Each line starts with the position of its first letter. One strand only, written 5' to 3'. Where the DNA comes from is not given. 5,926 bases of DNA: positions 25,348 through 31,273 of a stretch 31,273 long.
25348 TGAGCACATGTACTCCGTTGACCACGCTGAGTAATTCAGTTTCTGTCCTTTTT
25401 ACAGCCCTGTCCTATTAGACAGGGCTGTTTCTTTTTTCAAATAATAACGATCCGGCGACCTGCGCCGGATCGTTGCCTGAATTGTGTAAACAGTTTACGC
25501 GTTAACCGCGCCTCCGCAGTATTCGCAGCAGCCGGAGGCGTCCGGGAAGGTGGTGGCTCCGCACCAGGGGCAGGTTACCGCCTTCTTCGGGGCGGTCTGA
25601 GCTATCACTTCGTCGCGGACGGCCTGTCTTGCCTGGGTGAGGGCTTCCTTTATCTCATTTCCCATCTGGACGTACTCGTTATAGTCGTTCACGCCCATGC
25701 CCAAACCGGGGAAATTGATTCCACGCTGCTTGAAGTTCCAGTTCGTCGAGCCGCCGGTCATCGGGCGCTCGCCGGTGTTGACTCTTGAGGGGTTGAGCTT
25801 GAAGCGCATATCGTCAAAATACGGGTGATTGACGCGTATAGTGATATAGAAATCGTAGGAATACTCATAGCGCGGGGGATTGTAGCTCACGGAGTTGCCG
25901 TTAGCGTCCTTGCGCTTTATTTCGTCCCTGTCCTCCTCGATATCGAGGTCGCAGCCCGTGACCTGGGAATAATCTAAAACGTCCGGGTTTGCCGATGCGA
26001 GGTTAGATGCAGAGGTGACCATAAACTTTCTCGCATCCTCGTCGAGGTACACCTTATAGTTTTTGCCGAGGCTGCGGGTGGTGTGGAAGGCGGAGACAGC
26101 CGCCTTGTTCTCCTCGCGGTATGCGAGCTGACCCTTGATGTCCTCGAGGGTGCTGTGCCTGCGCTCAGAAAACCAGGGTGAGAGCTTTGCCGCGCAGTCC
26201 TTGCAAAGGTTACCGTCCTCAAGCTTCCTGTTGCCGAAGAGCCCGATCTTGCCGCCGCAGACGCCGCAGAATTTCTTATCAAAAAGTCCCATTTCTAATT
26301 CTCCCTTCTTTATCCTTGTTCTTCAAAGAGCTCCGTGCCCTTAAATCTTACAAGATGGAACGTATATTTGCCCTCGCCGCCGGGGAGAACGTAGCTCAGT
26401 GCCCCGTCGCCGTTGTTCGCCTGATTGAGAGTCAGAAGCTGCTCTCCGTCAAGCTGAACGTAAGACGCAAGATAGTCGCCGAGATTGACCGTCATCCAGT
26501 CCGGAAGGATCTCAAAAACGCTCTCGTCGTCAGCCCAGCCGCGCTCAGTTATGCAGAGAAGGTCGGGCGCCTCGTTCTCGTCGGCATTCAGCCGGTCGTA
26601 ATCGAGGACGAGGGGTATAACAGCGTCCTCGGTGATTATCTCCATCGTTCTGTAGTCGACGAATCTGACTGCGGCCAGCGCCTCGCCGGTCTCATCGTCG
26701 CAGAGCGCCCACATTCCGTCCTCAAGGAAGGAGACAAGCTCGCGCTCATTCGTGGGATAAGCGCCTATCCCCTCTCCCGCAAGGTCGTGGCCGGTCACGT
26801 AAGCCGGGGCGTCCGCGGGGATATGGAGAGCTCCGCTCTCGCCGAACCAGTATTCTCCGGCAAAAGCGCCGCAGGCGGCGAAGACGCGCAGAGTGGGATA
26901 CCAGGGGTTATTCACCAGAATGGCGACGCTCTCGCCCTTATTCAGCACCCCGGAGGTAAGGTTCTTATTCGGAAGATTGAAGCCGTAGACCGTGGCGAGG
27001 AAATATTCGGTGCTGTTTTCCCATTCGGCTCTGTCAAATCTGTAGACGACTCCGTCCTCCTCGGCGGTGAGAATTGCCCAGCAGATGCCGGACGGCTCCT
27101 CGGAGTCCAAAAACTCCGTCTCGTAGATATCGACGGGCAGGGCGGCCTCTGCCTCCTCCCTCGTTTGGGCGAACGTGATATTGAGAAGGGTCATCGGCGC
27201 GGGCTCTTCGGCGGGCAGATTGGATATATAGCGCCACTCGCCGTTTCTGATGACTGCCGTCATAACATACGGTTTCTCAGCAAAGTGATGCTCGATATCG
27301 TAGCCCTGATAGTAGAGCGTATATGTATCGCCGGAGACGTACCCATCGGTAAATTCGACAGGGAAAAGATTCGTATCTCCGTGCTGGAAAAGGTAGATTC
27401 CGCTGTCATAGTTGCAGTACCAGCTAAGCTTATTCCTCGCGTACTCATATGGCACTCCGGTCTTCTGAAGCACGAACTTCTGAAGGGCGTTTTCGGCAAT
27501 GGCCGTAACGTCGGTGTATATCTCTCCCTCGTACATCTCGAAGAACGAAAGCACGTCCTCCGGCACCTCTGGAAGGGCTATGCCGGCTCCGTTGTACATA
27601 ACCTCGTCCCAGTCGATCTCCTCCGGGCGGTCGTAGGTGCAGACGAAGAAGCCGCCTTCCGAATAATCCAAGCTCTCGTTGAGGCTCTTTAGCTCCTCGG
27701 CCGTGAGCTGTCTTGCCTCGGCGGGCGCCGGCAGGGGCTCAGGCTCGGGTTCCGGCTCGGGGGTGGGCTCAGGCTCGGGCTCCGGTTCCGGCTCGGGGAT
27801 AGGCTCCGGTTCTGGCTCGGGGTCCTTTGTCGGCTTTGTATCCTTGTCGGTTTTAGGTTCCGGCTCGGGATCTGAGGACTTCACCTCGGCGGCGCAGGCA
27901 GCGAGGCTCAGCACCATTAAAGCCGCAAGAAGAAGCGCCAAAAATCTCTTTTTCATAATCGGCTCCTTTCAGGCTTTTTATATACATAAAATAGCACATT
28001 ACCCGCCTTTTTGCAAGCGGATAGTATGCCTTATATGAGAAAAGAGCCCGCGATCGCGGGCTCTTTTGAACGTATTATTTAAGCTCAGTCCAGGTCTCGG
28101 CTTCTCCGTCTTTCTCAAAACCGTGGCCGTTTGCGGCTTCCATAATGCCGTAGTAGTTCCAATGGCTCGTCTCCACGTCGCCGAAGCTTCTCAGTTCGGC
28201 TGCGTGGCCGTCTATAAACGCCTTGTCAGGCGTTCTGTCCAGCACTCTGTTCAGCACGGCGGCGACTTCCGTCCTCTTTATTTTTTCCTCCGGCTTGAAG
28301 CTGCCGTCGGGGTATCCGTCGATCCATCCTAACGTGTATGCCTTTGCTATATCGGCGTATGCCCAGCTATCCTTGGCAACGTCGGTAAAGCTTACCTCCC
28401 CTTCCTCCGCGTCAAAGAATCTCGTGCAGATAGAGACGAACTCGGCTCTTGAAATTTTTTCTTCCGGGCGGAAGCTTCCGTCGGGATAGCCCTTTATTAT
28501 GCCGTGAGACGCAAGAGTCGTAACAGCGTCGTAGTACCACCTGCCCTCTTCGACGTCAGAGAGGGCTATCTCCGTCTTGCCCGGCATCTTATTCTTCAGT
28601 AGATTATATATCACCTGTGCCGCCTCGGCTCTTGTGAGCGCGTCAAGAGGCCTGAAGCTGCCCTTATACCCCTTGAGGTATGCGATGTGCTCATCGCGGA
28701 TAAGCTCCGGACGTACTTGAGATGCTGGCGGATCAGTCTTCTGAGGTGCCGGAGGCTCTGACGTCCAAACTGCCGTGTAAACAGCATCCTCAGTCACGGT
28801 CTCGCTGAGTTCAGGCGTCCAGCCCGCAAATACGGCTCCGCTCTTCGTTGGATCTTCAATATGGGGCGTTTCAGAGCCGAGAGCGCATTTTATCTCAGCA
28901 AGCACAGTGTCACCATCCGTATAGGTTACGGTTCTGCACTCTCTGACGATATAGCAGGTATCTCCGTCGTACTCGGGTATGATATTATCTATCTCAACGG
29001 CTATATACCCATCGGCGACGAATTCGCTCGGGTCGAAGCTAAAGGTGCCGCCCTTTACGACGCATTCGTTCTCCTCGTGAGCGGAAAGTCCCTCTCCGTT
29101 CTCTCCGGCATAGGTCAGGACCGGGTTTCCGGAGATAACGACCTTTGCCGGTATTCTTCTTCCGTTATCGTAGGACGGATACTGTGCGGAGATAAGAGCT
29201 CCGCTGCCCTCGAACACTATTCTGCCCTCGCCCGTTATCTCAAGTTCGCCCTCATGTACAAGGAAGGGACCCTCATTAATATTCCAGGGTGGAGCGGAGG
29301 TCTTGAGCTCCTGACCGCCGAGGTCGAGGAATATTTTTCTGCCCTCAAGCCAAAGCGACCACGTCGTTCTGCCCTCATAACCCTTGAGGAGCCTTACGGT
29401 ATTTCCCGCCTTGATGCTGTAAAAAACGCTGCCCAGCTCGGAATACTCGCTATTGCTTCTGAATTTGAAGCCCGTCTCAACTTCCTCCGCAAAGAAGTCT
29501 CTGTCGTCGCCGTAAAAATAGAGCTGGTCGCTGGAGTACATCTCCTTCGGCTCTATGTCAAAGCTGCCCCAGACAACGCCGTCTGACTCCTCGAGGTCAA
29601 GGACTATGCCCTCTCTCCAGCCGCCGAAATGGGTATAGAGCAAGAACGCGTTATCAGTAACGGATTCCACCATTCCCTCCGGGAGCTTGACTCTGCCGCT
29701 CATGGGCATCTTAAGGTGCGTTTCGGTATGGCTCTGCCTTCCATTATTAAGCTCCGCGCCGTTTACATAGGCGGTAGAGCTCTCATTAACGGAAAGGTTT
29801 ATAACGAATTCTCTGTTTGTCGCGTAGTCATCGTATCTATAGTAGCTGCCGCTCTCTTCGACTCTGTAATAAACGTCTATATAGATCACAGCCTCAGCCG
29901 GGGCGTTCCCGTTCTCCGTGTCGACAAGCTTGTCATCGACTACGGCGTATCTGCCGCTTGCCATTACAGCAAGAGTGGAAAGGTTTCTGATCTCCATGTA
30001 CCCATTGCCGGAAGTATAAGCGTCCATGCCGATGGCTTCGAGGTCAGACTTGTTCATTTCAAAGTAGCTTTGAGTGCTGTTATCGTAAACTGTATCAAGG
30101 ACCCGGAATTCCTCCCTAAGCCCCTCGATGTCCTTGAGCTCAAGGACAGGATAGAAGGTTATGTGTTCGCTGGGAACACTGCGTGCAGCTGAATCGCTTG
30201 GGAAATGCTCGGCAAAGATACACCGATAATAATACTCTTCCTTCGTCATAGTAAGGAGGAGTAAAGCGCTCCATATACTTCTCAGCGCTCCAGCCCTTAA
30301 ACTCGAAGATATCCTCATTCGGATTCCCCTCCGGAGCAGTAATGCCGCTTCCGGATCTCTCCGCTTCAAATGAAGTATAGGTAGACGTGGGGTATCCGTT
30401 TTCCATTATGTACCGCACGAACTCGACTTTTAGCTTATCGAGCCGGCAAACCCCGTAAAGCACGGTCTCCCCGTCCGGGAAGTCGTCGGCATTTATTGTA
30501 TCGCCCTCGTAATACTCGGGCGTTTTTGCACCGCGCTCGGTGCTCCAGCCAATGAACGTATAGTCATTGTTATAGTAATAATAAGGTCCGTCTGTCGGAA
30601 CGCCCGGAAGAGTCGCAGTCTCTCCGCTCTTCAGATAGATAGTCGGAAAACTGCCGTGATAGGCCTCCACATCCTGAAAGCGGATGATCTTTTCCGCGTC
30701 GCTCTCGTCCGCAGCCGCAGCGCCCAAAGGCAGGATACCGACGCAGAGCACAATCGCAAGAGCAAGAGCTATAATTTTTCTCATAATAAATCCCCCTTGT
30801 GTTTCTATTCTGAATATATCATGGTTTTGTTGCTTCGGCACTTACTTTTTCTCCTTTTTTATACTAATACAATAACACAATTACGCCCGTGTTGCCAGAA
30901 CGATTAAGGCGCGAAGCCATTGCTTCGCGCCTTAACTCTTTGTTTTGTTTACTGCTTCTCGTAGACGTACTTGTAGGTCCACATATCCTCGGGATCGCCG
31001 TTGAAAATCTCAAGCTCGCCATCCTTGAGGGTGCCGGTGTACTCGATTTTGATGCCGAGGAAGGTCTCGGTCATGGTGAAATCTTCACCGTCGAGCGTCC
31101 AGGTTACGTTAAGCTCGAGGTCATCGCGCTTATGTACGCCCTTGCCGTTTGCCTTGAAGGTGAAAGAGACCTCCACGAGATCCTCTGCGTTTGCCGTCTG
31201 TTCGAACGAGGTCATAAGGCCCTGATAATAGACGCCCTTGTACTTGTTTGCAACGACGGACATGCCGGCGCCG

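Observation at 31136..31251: Phage major-tail-protein-like segment fused in frame within a host-type gene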

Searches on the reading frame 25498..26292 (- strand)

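Call 11: search_protein_families(library=pfam, proteins=[window:25498-26292:-], max_evalue=0.001)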
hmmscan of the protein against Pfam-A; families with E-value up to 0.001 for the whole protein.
window:25498-26292:- (265 aa): 1 family
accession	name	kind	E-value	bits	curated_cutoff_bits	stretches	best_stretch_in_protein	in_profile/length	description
PF14471.11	DUF4428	-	4.4e-17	62.1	27.8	1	9-53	2-49/51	Domain of unknown function (DUF4428)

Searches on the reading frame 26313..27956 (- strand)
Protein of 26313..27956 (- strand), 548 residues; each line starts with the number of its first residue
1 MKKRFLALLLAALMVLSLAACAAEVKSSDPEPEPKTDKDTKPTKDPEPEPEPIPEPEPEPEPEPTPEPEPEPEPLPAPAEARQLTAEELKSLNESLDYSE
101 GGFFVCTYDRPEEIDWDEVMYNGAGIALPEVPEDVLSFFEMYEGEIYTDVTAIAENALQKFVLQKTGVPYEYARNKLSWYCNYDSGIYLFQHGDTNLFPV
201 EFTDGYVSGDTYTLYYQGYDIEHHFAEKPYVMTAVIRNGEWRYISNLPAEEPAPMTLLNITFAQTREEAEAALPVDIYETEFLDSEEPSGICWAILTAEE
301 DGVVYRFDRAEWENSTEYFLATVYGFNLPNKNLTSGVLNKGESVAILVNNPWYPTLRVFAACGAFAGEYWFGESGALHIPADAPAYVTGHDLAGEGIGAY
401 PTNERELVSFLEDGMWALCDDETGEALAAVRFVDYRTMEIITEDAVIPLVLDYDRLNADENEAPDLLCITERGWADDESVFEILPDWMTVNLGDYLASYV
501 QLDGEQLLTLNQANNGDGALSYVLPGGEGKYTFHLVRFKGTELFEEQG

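Call 11: search_protein_families(library=pfam, proteins=[window:26313-27956:-], max_evalue=0.001)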
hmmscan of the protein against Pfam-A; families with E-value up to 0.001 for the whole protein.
window:26313-27956:- (548 aa): 1 family
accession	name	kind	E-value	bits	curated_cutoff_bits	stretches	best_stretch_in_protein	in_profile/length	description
PF05887.16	Trypan_PARP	-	2.1e-06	28.2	100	1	28-79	63-114/134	Procyclic acidic repetitive protein (PARP)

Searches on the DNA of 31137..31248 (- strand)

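Call 25: search_dna_similar(query=window:31137-31248:-, collection=phages, mode=distant, max_evalue=0.001)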
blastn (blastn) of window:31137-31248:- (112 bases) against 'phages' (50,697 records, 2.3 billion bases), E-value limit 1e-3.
No match.
